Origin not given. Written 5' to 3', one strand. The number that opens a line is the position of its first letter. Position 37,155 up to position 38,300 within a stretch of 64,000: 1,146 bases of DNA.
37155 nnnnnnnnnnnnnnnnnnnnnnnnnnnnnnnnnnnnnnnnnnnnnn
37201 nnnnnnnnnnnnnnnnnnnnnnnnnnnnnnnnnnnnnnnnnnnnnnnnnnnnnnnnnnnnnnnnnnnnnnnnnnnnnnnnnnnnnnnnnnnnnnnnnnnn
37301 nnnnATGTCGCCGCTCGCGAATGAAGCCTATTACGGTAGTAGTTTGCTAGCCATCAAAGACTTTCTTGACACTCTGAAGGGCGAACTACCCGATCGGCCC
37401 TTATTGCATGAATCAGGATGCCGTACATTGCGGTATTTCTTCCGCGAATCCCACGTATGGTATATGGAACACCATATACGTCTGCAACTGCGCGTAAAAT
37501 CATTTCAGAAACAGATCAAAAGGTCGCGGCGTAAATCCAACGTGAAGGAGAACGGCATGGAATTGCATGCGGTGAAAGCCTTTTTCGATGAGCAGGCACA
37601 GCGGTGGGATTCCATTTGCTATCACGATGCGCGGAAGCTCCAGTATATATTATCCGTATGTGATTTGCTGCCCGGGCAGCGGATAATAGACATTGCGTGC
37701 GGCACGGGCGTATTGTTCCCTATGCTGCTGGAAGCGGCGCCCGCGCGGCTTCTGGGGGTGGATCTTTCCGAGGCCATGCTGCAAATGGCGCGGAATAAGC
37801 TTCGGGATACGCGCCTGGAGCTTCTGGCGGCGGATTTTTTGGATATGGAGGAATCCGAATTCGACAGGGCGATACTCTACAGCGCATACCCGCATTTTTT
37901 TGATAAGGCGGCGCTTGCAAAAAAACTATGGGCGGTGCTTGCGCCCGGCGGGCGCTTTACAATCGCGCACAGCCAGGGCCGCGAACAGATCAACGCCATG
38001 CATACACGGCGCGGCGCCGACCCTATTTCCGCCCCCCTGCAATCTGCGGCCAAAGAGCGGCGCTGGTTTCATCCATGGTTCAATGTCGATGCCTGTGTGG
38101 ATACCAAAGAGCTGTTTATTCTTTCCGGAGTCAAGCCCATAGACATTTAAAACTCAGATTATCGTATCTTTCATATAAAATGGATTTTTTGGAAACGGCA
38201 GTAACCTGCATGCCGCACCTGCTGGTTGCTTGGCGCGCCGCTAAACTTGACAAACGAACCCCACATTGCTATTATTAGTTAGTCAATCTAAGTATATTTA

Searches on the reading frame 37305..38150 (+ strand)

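Call 86: search_protein_families(library=pfam, proteins=[window:37305-38150:+], max_evalue=0.001)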
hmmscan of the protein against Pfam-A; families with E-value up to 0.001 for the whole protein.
window:37305-38150:+ (281 aa): 10 families
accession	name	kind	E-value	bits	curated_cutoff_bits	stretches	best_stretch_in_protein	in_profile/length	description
PF13649.12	Methyltransf_25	-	9.4e-16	58.7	27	1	127-216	1-97/97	Methyltransferase domain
PF08241.18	Methyltransf_11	-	5.2e-14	53.1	21.2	1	129-219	2-94/95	Methyltransferase domain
PF13847.12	Methyltransf_31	-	3.5e-13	49.9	27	1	124-228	4-118/145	Methyltransferase domain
PF08242.18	Methyltransf_12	-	1.8e-12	48.3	30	1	128-218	1-98/98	Methyltransferase domain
PF01209.24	Ubie_methyltran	-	4.5e-09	36.5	20.1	1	103-220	28-151/233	ubiE/COQ5 methyltransferase family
PF02353.26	CMAS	-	4.5e-08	33.2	27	1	106-235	45-178/273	Mycolic acid cyclopropane synthetase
PF13489.12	Methyltransf_23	-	7.9e-07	29.4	27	1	121-222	20-118/164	Methyltransferase domain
PF05175.20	MTS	-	2.9e-05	24.2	23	1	123-189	31-102/170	Methyltransferase small domain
PF01728.25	FtsJ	-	3.2e-05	24.4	24.1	1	109-190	6-87/181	FtsJ-like methyltransferase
PF00398.26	RrnaAD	-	0.00026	20.6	24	1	108-185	15-92/263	Ribosomal RNA adenine dimethylase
